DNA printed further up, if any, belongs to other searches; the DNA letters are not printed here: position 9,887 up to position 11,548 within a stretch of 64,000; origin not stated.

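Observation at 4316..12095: Seven-gene envelope-lipid island: FAAL-ACP + P450 + LpxL-type and DUF374 acyltransferases beside a GT2/LAB_N/GT39 module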

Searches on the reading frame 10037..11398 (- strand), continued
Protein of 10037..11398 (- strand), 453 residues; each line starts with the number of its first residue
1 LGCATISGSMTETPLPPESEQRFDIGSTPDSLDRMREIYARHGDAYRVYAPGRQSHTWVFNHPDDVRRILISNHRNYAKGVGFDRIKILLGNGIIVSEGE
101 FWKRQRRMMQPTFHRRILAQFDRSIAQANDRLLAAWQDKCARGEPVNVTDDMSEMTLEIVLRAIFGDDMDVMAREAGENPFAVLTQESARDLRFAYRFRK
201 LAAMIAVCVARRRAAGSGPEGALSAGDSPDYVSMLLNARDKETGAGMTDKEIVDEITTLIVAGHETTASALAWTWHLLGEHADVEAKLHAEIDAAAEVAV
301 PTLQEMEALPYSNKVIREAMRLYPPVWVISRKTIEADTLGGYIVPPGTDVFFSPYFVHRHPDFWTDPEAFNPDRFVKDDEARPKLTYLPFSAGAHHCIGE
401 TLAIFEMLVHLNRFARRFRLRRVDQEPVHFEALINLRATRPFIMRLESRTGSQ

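Call 56: search_protein_families(library=pfam, proteins=[L086:6991-7635:-, L091:4879-5151:+, L091:9758-10204:+, L089:6307-7185:-, L088:143-817:-, L085:14738-15364:+, L091:5148-6515:+], max_evalue=0.01)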
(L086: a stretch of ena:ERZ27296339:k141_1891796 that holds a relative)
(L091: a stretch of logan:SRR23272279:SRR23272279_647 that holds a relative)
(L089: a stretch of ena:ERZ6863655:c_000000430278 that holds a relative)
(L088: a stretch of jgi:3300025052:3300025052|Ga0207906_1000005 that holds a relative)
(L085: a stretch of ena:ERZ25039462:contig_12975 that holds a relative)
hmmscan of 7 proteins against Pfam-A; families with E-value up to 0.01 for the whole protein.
L086:6991-7635:- (214 aa): 1 family
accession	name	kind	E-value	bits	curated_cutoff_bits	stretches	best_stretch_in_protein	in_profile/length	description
PF01648.25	ACPS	-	0.0053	17.2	25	0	122-150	45-73/111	4'-phosphopantetheinyl transferase superfamily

L091:4879-5151:+ (90 aa): 0 families

L091:9758-10204:+ (148 aa): 4 families
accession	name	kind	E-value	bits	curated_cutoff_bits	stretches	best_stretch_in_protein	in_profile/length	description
PF03061.28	4HBT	-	6.6e-14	52.4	20.6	1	58-135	2-78/79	Thioesterase superfamily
PF14539.12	DUF4442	-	1e-08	35.9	25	1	24-101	13-89/132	Domain of unknown function (DUF4442)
PF13622.12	4HBT_3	-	1e-05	26.1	24.3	1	53-141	4-81/83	Acyl-CoA thioesterase N-terminal domain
PF20789.3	4HBT_3C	-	0.00032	21.3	24.1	1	64-143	61-139/140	Acyl-CoA thioesterase C-terminal domain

L089:6307-7185:- (292 aa): 7 families
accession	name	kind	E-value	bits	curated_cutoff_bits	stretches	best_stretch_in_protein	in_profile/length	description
PF12146.15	Hydrolase_4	-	1.5e-19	70.7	27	1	74-193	4-122/239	Serine aminopeptidase, S33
PF00561.26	Abhydrolase_1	-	2.3e-13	50.8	25.8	1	76-185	2-110/245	alpha/beta hydrolase fold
PF12697.13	Abhydrolase_6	-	2e-08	35.6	26.3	1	77-215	1-125/217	Alpha/beta hydrolase family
PF00326.27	Peptidase_S9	-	6.9e-08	32.7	22.6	1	91-251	3-171/213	Prolyl oligopeptidase family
PF02129.25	Peptidase_S15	-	4e-06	27.2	23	1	58-164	1-115/262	X-Pro dipeptidyl-peptidase (S15 family)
PF20434.5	BD-FAE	-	4.4e-05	23.5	26.8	1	92-172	38-119/215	BD-FAE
PF05448.18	AXE1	-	0.00015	21.1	21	1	51-115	58-124/321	Acetyl xylan esterase (AXE1)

L088:143-817:- (224 aa): 1 family
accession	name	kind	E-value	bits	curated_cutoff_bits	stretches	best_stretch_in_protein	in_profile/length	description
PF01648.25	ACPS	-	6.4e-07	29.8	25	1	106-170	2-79/111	4'-phosphopantetheinyl transferase superfamily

L085:14738-15364:+ (208 aa): 2 families
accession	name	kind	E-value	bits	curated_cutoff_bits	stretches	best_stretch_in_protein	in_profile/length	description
PF01648.25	ACPS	-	1.6e-16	60.8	25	1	98-169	1-78/111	4'-phosphopantetheinyl transferase superfamily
PF22624.1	AASDHPPT_N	-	2.4e-09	37.8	27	1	9-91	8-95/100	4'-phosphopantetheinyl transferase, N-terminal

L091:5148-6515:+ (455 aa): 3 families
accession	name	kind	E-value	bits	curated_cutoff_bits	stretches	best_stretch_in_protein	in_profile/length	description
PF13347.12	MFS_2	-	2.4e-80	270.6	27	1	14-436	3-426/427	MFS/sugar transport protein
PF07690.21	MFS_1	-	5e-22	78.7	33.4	2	16-384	4-347/347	Major Facilitator Superfamily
PF03092.22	BT1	-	8e-07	28.6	22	1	29-178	10-157/432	BT1 family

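Call 60: find_encoding_contigs(protein=P0274, flank=10000, max_places=1)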
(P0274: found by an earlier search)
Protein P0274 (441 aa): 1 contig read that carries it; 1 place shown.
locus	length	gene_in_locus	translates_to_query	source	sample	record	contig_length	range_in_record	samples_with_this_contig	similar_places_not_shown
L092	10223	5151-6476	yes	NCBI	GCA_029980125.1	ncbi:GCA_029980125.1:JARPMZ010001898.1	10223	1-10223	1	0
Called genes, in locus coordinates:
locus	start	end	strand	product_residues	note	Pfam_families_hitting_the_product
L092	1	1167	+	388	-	?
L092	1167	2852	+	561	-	PF03460:NIR_SIR_ferr, PF01077:NIR_SIR, PF03460:NIR_SIR_ferr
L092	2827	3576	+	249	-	PF01507:PAPS_reduct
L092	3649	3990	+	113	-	PF04358:DsrC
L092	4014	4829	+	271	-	-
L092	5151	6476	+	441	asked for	PF00067:p450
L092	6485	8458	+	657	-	PF00501:AMP-binding, PF00550:PP-binding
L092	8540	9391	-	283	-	PF03279:Lip_A_acyltrans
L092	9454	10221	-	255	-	?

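Call 61: find_encoding_contigs(protein=P0275, flank=10000, max_places=1)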
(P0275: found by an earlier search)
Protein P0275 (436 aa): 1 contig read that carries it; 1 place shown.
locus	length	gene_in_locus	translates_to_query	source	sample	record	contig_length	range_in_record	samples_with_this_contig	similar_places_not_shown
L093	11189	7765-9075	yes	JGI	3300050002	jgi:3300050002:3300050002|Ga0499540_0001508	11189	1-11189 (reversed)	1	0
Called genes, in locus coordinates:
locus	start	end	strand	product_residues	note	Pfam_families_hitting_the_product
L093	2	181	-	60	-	?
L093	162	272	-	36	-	-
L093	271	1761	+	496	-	PF01565:FAD_binding_4, PF02913:FAD-oxidase_C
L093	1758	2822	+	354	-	PF01565:FAD_binding_4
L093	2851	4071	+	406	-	PF13187:Fer4_9 (faint), PF00037:Fer4 (faint), PF12838:Fer4_7, PF13183:Fer4_8, PF13237:Fer4_10, PF13484:Fer4_16 (weak), PF13534:Fer4_17, PF02754:CCG, +3 more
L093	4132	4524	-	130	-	PF04353:Rsd_AlgQ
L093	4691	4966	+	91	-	-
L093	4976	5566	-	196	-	PF01590:GAF, PF13185:GAF_2, PF13492:GAF_3 (faint)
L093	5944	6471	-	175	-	PF25084:LbH_EIF2B (faint), PF25087:GMPPB_C (weak), PF00132:Hexapep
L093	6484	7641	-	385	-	PF00027:cNMP_binding, PF07228:SpoIIE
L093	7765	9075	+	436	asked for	PF00067:p450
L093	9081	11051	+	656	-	PF00501:AMP-binding, PF00550:PP-binding (weak)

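Call 62: search_protein_families(library=pfam, proteins=[L092:4014-4829:+, L092:9454-10221:-], max_evalue=0.001)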
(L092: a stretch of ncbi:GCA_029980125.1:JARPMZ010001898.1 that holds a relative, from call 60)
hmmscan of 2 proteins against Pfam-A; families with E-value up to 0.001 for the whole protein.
L092:4014-4829:+ (271 aa): 0 families

L092:9454-10221:- (255 aa): 1 family
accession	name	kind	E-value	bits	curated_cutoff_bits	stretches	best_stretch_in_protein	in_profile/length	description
PF00459.30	Inositol_P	-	1.7e-54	185.6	27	1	4-236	11-251/271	Inositol monophosphatase family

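Call 66: search_protein_families(library=ncbifam, proteins=[L085:13721-14644:-, L085:15355-16266:-, L086:11056-11919:-, L086:11912-12760:-], max_evalue=0.00001)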
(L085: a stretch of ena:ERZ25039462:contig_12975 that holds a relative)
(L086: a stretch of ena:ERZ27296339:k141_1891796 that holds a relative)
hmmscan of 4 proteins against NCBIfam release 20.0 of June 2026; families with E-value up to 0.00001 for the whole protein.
L085:13721-14644:- (307 aa): 17 families
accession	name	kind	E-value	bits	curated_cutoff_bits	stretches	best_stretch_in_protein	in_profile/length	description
NF006270.0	PRK08419.1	equivalog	7.4e-31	107.5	248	1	23-303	13-292/298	lipid A biosynthesis lauroyl acyltransferase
TIGR02207.1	lipid_A_htrB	subfamily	1.8e-27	96.5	297.8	1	30-302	25-294/303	LpxL/LpxP family Kdo(2)-lipid IV(A) lauroyl/palmitoleoyl acyltransferase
NF006432.0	PRK08706.1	equivalog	7e-25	87.9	384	1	33-302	14-281/289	lipid A biosynthesis lauroyl acyltransferase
NF005120.0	PRK06553.1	equivalog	6e-24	84.9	273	1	56-300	59-307/308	lipid A biosynthesis lauroyl acyltransferase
NF005399.0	PRK06946.1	subfamily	4e-22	78.8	343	1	30-303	17-287/294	lipid A biosynthesis lauroyl acyltransferase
NF006487.0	PRK08905.1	equivalog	2.3e-21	76.1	281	1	25-302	5-276/290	lysophospholipid acyltransferase family protein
NF004191.0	PRK05646.1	equivalog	2.5e-19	69.6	491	1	30-302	28-298/310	lipid A biosynthesis lauroyl acyltransferase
NF005340.0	PRK06860.1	subfamily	2.8e-19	69.4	398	1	34-302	35-300/309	lipid A biosynthesis lauroyl acyltransferase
NF004190.0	PRK05645.1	equivalog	1.9e-18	66.6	377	1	29-302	15-287/295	lysophospholipid acyltransferase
NF006437.0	PRK08733.1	equivalog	8.7e-17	61.2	540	1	32-301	33-296/306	LpxL/LpxP family Kdo(2)-lipid IV(A) lauroyl/palmitoleoyl acyltransferase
NF004569.0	PRK05906.1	equivalog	3.3e-15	55.8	439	1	123-302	138-315/454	lipid A biosynthesis lauroyl acyltransferase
NF006507.0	PRK08943.1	subfamily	1.8e-14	53.5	337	1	47-302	54-307/322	lipid A biosynthesis (KDO)2-(lauroyl)-lipid IVA acyltransferase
NF005952.0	PRK08025.1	equivalog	1.3e-13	50.7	517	1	33-302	32-297/306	kdo(2)-lipid IV(A) palmitoleoyltransferase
TIGR02208.1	lipid_A_msbB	equivalog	1.4e-13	50.9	336.05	1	34-298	31-293/305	lauroyl-Kdo(2)-lipid IV(A) myristoyltransferase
NF006438.0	PRK08734.1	equivalog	1.3e-11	44.1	363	1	33-304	22-290/305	lauroyl acyltransferase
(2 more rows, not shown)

L085:15355-16266:- (303 aa): 16 families
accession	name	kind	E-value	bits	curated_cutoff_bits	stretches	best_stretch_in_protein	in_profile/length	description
NF006270.0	PRK08419.1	equivalog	2.2e-27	96.1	248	1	6-281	15-292/298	lipid A biosynthesis lauroyl acyltransferase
TIGR02207.1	lipid_A_htrB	subfamily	3.2e-20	72.7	297.8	1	6-285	23-298/303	LpxL/LpxP family Kdo(2)-lipid IV(A) lauroyl/palmitoleoyl acyltransferase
NF005120.0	PRK06553.1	equivalog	8.2e-19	68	273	1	36-278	61-307/308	lipid A biosynthesis lauroyl acyltransferase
NF006487.0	PRK08905.1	equivalog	1.1e-17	64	281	1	2-284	4-280/290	lysophospholipid acyltransferase family protein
NF004569.0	PRK05906.1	equivalog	1.1e-15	57.5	439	1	98-278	135-313/454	lipid A biosynthesis lauroyl acyltransferase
NF005399.0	PRK06946.1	subfamily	1.7e-14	53.7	343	1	4-281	13-287/294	lipid A biosynthesis lauroyl acyltransferase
NF006507.0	PRK08943.1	subfamily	3.7e-14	52.5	337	1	27-282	56-309/322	lipid A biosynthesis (KDO)2-(lauroyl)-lipid IVA acyltransferase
NF006432.0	PRK08706.1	equivalog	7.2e-14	51.7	384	1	7-279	10-280/289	lipid A biosynthesis lauroyl acyltransferase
NF005340.0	PRK06860.1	subfamily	1.3e-12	47.5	398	1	5-281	28-301/309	lipid A biosynthesis lauroyl acyltransferase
TIGR02208.1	lipid_A_msbB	equivalog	6.8e-12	45.3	336.05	1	26-280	45-297/305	lauroyl-Kdo(2)-lipid IV(A) myristoyltransferase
NF004190.0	PRK05645.1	equivalog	1.2e-10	41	377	1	7-282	15-288/295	lysophospholipid acyltransferase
NF006438.0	PRK08734.1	equivalog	2.1e-09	36.9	363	1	8-287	17-295/305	lauroyl acyltransferase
NF006437.0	PRK08733.1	equivalog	1.1e-08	34.6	540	1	19-279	42-296/306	LpxL/LpxP family Kdo(2)-lipid IV(A) lauroyl/palmitoleoyl acyltransferase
NF004191.0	PRK05646.1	equivalog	4e-07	29.5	491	1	8-283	28-300/310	lipid A biosynthesis lauroyl acyltransferase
NF005952.0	PRK08025.1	equivalog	1.1e-06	28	517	1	8-279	29-296/306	kdo(2)-lipid IV(A) palmitoleoyltransferase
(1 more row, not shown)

L086:11056-11919:- (287 aa): 10 families
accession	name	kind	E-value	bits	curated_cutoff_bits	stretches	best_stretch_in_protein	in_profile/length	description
NF005399.0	PRK06946.1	subfamily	3.2e-15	56.1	343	1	33-281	35-285/294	lipid A biosynthesis lauroyl acyltransferase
TIGR02207.1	lipid_A_htrB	subfamily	3.6e-13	49.5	297.8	1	33-282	43-294/303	LpxL/LpxP family Kdo(2)-lipid IV(A) lauroyl/palmitoleoyl acyltransferase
NF004569.0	PRK05906.1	equivalog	1.2e-12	47.4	439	1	110-281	143-314/454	lipid A biosynthesis lauroyl acyltransferase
NF006270.0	PRK08419.1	equivalog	2.4e-12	46.8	248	1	29-282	31-291/298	lipid A biosynthesis lauroyl acyltransferase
NF006432.0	PRK08706.1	equivalog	1.5e-10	40.8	384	1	31-281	27-280/289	lipid A biosynthesis lauroyl acyltransferase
NF006487.0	PRK08905.1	equivalog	1.1e-09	37.8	281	1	31-284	26-278/290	lysophospholipid acyltransferase family protein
NF005120.0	PRK06553.1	equivalog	7.3e-09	35.4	273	1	42-280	60-307/308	lipid A biosynthesis lauroyl acyltransferase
NF006437.0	PRK08733.1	equivalog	1.7e-08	33.9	540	1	32-284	48-299/306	LpxL/LpxP family Kdo(2)-lipid IV(A) lauroyl/palmitoleoyl acyltransferase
NF004191.0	PRK05646.1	equivalog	9.1e-07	28.3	491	0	159-281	175-297/310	lipid A biosynthesis lauroyl acyltransferase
NF005340.0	PRK06860.1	subfamily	2e-06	27.2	398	1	36-282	52-300/309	lipid A biosynthesis lauroyl acyltransferase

L086:11912-12760:- (282 aa): 14 families
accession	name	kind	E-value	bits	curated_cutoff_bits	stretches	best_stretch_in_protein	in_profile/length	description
NF006270.0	PRK08419.1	equivalog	1.1e-22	80.7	248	1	13-278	25-292/298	lipid A biosynthesis lauroyl acyltransferase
NF006487.0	PRK08905.1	equivalog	5.6e-16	58.4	281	1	88-277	91-276/290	lysophospholipid acyltransferase family protein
NF006432.0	PRK08706.1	equivalog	5e-15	55.5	384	1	4-276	13-280/289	lipid A biosynthesis lauroyl acyltransferase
NF004190.0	PRK05645.1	equivalog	1.1e-14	54.2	377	1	10-277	24-287/295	lysophospholipid acyltransferase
NF005120.0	PRK06553.1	equivalog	7.4e-13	48.5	273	1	15-275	41-307/308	lipid A biosynthesis lauroyl acyltransferase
TIGR02207.1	lipid_A_htrB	subfamily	8.4e-12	45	297.8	1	8-277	31-294/303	LpxL/LpxP family Kdo(2)-lipid IV(A) lauroyl/palmitoleoyl acyltransferase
NF005399.0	PRK06946.1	subfamily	6.5e-11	42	343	1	24-277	37-286/294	lipid A biosynthesis lauroyl acyltransferase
NF006438.0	PRK08734.1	equivalog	4e-10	39.2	363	1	19-276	31-287/305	lauroyl acyltransferase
NF006437.0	PRK08733.1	equivalog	7.5e-10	38.4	540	1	7-277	36-297/306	LpxL/LpxP family Kdo(2)-lipid IV(A) lauroyl/palmitoleoyl acyltransferase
NF006507.0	PRK08943.1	subfamily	1.5e-08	34.1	337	1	30-273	63-303/322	lipid A biosynthesis (KDO)2-(lauroyl)-lipid IVA acyltransferase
TIGR02208.1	lipid_A_msbB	equivalog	1.7e-07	30.8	336.05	1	21-272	44-292/305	lauroyl-Kdo(2)-lipid IV(A) myristoyltransferase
NF005919.0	PRK07920.1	equivalog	7.6e-07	28.5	209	1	11-265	31-284/311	phosphatidylinositol mannoside acyltransferase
NF004569.0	PRK05906.1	equivalog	9.5e-07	28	439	1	102-277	142-315/454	lipid A biosynthesis lauroyl acyltransferase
NF004191.0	PRK05646.1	equivalog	4.4e-06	26.1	491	1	18-276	42-297/310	lipid A biosynthesis lauroyl acyltransferase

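Call 68: find_related_loci(query=A2, collection=metagenome_contigs, flank=10000)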
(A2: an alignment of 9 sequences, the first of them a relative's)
Query A2 (656 aa) in metagenome_contigs; peptide patterns used: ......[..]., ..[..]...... (x = any residue, [..] = any of these).
600 stretches matched a pattern (row limit reached: there are more); 547 encode a relative of the query (tblastn E <= 1e-3); the best 80 are kept; 80 distinct loci.
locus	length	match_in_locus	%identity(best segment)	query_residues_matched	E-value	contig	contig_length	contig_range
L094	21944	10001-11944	75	2-656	0e+0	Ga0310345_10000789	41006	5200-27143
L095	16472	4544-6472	54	1-655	0e+0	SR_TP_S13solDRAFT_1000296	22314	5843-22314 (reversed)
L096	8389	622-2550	48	5-652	0e+0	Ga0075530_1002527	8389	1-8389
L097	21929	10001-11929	49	5-652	0e+0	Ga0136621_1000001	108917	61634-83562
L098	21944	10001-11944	49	2-654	0e+0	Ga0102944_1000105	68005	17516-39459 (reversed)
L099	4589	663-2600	48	1-651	0e+0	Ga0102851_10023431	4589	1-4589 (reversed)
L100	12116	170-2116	48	2-655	0e+0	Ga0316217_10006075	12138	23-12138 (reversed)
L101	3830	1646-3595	47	1-655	0e+0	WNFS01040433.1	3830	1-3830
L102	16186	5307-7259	47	1-656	0e+0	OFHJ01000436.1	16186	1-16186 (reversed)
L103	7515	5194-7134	49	4-655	0e+0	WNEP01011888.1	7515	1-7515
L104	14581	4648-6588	49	4-655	0e+0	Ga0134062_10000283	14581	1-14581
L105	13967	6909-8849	49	1-652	0e+0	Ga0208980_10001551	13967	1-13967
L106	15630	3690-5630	47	4-655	0e+0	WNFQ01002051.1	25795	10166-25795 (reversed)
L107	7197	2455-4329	48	20-650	0e+0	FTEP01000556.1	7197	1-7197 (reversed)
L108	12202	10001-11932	43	1-651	0e+0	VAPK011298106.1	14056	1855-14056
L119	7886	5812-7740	45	5-652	0e+0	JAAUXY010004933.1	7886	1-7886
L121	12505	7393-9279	48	20-651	0e+0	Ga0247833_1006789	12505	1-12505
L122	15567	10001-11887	48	20-651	0e+0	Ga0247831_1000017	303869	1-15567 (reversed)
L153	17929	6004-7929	46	5-652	0e+0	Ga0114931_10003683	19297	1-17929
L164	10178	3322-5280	48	1-655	0e+0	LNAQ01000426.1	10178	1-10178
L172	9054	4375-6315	45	1-652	1e-180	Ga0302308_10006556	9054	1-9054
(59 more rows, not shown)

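Call 76: search_protein_families(library=pfam, proteins=[L172:2185-3708:-, L172:6679-8901:-, L119:4473-5465:+, L119:3628-4329:-, L119:1885-3459:-, L122:12069-13931:+, L122:14218-15423:+, L122:7094-7837:-, L122:5443-6336:-], max_evalue=0.001)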
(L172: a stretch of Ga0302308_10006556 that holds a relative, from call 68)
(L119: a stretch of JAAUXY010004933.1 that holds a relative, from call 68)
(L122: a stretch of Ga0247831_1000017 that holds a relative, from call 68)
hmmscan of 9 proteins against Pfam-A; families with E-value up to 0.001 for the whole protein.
L172:2185-3708:- (507 aa): 2 families
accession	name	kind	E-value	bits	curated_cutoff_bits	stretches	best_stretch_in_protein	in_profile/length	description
PF05977.19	MFS_3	-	2.3e-160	535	27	1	1-505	14-518/524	Transmembrane secretion effector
PF07690.21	MFS_1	-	9.3e-31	107.4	33.4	1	2-325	1-324/347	Major Facilitator Superfamily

L172:6679-8901:- (740 aa): 1 family
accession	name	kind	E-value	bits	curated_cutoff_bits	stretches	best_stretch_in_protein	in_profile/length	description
PF00141.28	peroxidase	-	4.1e-69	233.4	27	2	92-398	12-235/237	Peroxidase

L119:4473-5465:+ (330 aa): 2 families
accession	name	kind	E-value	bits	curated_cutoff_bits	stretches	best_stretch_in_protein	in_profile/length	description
PF06968.18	BATS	-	6.2e-28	97.3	22.2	1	225-315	1-87/88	Biotin and Thiamin Synthesis associated domain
PF04055.27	Radical_SAM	-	1.2e-22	81.3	29.5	1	54-213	3-165/166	Radical SAM superfamily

L119:3628-4329:- (233 aa): 2 families
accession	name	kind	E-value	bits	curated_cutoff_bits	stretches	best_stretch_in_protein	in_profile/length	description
PF18912.6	DZR_2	-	1.9e-11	44.1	27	1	12-65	4-56/56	Double zinc ribbon domain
PF00156.33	Pribosyltran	-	5e-06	26.3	26.3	1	178-225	79-119/158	Phosphoribosyl transferase domain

L119:1885-3459:- (524 aa): 1 family
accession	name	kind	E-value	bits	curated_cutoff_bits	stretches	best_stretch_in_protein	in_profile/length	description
PF04262.19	Glu_cys_ligase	-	8e-160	531.9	27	1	10-381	2-370/372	Glutamate-cysteine ligase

L122:12069-13931:+ (620 aa): 1 family
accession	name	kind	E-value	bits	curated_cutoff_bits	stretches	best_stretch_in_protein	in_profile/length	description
PF00501.34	AMP-binding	-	8.4e-51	173.4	29.9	1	71-448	21-384/384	AMP-binding enzyme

L122:14218-15423:+ (401 aa): 3 families
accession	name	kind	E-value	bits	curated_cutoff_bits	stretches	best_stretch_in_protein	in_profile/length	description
PF00155.27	Aminotran_1_2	-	5.3e-47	161.2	19.7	1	47-388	4-361/361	Aminotransferase class I and II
PF01053.26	Cys_Met_Meta_PP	-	1.1e-05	24.6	27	1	91-219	54-181/381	Cys/Met metabolism PLP-dependent enzyme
PF01212.27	Beta_elim_lyase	-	1.5e-05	24.9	27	1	90-281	33-215/288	Beta-eliminating lyase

L122:7094-7837:- (247 aa): 2 families
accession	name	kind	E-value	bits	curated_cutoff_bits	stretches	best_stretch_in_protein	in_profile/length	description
PF00483.29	NTP_transferase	-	6.5e-14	52.5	21.2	1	7-141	2-141/245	Nucleotidyl transferase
PF12804.13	NTP_transf_3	-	4.4e-12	46.9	27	1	7-133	1-120/160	MobA-like NTP transferase domain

L122:5443-6336:- (297 aa): 0 families
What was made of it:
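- bioB lies upstream of one P450-less FAAL-carrier gene (L119, call 76).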
